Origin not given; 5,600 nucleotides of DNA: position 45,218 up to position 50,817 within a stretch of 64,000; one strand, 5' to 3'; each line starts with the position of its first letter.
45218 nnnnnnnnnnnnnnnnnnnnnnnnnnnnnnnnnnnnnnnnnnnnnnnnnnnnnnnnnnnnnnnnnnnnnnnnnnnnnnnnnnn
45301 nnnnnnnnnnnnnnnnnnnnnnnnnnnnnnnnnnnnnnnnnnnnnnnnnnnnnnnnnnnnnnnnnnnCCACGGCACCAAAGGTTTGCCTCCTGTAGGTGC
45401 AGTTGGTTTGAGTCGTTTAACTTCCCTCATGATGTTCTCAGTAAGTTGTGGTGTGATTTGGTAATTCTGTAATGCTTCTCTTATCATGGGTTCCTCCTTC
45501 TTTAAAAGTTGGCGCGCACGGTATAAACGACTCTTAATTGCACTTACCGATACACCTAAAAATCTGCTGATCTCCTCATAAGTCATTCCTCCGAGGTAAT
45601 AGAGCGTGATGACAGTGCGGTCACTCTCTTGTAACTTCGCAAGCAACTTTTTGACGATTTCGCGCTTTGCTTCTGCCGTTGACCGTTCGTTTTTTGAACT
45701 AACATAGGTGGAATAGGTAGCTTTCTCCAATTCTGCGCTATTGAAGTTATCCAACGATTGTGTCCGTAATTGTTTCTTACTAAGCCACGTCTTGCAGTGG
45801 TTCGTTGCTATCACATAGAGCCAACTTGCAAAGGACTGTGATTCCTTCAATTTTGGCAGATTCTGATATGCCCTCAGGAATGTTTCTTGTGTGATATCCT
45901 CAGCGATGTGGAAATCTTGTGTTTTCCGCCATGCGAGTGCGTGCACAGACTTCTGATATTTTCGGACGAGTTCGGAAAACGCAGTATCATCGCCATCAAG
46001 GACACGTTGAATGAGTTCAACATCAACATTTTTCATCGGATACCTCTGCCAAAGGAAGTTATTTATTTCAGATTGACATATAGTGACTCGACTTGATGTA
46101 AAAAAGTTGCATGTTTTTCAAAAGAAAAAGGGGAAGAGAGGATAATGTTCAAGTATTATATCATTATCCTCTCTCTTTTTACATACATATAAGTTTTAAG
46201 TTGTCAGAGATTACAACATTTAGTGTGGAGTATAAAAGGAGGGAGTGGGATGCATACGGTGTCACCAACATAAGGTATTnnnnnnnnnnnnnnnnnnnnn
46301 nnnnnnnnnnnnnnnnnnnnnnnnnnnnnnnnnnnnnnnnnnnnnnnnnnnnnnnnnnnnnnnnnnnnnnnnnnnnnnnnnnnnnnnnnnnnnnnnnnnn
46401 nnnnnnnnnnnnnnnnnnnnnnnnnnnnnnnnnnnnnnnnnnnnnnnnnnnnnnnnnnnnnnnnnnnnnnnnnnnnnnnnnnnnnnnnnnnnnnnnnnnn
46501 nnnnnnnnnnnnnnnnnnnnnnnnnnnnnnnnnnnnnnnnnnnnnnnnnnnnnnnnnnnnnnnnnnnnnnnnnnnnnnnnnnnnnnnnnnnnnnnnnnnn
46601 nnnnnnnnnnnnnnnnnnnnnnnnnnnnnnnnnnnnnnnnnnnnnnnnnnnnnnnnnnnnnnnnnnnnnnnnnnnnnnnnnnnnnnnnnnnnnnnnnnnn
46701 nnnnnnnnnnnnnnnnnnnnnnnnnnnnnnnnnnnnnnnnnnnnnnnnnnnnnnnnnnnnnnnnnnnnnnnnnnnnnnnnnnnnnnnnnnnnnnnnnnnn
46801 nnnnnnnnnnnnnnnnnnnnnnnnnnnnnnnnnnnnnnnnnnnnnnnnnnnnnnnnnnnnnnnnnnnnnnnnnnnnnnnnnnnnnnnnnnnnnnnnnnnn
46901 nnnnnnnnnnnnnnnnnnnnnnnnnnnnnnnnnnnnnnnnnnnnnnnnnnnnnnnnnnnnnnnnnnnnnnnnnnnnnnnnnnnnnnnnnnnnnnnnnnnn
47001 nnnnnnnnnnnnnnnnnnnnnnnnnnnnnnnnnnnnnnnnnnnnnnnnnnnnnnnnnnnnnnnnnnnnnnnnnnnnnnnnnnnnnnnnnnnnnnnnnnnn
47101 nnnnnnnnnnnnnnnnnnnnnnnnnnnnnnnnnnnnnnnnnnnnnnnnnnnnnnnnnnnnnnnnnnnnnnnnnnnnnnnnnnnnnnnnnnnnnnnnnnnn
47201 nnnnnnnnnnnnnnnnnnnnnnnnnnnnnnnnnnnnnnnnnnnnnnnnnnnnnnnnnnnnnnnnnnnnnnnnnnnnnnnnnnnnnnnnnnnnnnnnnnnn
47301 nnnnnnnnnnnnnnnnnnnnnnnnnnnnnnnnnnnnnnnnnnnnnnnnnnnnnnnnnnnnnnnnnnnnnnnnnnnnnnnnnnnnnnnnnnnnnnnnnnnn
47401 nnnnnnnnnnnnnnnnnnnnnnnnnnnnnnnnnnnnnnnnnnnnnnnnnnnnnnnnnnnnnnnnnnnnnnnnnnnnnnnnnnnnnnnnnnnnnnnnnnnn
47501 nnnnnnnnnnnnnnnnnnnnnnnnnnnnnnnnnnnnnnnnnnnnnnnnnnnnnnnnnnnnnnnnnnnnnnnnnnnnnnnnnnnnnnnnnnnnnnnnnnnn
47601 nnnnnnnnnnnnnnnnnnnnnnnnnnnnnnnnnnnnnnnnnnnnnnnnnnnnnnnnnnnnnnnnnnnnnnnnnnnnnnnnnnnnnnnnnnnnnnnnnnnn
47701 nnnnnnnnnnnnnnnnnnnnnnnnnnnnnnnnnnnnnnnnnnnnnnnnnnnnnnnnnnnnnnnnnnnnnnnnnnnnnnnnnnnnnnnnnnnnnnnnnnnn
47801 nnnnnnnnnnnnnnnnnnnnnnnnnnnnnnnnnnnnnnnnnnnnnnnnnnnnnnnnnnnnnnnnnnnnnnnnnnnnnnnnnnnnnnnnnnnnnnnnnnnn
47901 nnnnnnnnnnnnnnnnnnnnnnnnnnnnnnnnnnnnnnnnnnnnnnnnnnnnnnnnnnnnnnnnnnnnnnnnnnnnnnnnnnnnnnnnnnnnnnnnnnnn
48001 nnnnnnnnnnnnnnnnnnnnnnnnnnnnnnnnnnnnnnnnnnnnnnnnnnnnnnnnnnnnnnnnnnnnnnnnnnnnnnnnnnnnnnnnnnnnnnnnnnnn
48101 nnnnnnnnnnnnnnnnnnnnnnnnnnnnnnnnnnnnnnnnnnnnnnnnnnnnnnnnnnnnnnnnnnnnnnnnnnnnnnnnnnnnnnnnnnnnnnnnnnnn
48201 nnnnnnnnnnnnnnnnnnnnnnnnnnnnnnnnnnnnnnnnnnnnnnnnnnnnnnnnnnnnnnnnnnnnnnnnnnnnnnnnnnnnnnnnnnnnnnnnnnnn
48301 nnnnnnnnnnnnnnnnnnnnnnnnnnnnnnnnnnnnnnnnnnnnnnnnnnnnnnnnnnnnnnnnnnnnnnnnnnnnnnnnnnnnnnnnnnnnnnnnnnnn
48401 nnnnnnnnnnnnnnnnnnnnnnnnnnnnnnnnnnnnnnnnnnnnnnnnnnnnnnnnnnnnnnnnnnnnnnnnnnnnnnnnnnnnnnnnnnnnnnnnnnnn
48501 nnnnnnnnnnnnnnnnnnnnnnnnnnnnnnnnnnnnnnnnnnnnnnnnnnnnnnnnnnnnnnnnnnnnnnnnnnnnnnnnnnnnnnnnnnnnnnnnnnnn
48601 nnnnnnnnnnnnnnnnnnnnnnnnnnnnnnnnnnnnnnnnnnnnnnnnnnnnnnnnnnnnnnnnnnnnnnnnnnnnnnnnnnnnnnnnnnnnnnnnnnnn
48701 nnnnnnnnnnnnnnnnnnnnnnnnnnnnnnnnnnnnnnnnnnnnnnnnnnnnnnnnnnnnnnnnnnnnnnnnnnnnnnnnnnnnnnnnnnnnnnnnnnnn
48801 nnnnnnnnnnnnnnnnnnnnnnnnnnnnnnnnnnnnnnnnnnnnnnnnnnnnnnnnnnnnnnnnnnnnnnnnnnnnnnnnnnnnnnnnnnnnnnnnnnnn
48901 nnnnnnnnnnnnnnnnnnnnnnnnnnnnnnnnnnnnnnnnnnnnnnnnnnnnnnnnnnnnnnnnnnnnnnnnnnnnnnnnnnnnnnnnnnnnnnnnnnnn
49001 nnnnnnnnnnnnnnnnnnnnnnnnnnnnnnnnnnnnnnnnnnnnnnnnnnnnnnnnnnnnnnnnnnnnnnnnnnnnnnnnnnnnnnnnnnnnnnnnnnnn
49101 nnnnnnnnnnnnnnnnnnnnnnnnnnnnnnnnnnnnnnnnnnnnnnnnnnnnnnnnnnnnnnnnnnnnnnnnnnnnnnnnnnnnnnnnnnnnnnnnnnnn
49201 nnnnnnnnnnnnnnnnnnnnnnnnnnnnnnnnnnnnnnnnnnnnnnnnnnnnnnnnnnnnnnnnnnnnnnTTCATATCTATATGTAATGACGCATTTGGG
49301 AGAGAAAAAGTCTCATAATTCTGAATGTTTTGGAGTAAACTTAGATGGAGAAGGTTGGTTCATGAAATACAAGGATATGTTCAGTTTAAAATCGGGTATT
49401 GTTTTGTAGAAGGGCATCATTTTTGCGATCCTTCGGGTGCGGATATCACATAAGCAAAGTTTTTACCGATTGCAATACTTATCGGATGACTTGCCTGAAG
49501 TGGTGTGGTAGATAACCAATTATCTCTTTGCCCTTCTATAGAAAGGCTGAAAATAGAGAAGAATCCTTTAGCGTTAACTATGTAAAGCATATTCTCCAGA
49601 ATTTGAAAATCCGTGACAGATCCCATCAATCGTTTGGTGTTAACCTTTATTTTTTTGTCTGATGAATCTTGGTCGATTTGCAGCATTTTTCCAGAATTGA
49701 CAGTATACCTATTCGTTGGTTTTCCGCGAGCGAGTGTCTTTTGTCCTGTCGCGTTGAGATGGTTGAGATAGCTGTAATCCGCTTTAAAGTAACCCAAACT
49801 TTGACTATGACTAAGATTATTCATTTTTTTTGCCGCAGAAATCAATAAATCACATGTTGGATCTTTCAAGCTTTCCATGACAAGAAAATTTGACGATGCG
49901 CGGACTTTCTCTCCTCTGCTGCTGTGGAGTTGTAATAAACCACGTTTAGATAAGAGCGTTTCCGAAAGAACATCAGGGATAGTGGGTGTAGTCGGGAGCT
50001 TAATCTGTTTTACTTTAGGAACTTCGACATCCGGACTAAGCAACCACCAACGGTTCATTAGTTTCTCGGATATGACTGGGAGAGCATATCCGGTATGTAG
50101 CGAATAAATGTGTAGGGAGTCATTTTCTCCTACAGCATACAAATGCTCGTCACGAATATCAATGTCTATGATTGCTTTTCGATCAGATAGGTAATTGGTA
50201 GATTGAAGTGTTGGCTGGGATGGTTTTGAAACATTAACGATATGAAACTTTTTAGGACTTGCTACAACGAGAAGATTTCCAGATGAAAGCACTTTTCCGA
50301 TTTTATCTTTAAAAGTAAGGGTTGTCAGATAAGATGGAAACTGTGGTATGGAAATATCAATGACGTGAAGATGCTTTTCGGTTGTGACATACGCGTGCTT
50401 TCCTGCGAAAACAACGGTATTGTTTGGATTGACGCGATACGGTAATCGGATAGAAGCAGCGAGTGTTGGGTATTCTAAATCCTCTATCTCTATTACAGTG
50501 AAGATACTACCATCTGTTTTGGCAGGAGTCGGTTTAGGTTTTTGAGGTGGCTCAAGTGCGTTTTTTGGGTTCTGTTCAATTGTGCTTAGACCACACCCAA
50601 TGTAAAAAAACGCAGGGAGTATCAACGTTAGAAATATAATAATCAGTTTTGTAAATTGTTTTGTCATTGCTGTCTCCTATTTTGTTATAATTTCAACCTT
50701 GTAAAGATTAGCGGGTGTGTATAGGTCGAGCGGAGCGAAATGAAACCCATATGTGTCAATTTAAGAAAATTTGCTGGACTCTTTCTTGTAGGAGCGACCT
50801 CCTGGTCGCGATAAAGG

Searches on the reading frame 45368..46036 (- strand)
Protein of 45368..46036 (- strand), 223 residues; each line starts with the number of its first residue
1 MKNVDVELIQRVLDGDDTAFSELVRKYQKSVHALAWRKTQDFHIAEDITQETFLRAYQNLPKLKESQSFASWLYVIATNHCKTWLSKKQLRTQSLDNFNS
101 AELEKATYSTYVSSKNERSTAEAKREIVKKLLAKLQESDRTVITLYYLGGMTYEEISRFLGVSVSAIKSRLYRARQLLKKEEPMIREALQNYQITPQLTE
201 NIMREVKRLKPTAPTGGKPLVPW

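Call 66: search_solved_structures(query=window:45368-46036:-, max_evalue=1e-8)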
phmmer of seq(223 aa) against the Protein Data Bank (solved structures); distinct sequences matched with E-value up to 1e-8: 17.
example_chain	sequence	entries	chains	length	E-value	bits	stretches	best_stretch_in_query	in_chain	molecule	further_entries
8z6g_B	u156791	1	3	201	1.3e-24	90.3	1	4-190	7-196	RNA polymerase sigma factor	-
1or7_A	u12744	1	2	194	3e-24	89.1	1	5-186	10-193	RNA polymerase sigma-E factor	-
6jbq_F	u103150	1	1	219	4.4e-24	88.6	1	5-186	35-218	ECF RNA polymerase sigma-E factor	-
6in7_B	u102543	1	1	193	1.6e-23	86.8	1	4-188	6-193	RNA polymerase sigma-H factor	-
5wuq_A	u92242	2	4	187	2.9e-22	82.7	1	8-181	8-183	ECF RNA polymerase sigma factor SigW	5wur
9m9d_F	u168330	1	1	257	2.2e-15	60.2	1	19-179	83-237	ECF RNA polymerase sigma factor SigE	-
9m9e_F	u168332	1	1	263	2.4e-15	60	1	19-179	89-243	ECF RNA polymerase sigma factor SigE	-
9m98_F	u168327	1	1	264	2.4e-15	60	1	19-179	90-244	ECF RNA polymerase sigma factor SigE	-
4nqw_A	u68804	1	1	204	4.2e-14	56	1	8-178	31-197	ECF RNA polymerase sigma factor SigK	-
2map_A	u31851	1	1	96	3.6e-11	46.4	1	5-88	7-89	RNA polymerase sigma factor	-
2mao_A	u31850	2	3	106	3.8e-11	46.4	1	5-91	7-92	RNA polymerase sigma factor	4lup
5or5_A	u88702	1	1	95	3.8e-11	46.3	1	5-88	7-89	ECF RNA polymerase sigma-E factor,ECF RNA polymerase sigma factor SigW,ECF RNA polymerase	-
4cxf_A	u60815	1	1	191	4.2e-11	46.2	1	8-178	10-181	RNA POLYMERASE SIGMA FACTOR CNRH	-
7qh5_A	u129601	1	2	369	1.9e-10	44.1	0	12-86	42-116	RNA polymerase sigma factor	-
6dxo_A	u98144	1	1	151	1.9e-10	44.1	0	7-82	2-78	RNA polymerase ECF-subfamily sigma factor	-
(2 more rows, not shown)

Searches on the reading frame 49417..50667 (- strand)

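Call 51: search_protein_families(library=pfam, proteins=[window:49417-50667:-], max_evalue=0.1)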
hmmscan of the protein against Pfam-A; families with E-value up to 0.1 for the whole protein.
window:49417-50667:- (416 aa): 2 families
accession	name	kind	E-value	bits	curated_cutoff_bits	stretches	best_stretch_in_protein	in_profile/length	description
PF08309.17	LVIVD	-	9.8e-08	31.7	20.2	1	129-156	10-38/42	LVIVD repeat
PF21959.2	DUF6923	-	0.088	13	27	0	122-195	90-164/234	Repeat of unknown function (DUF6923)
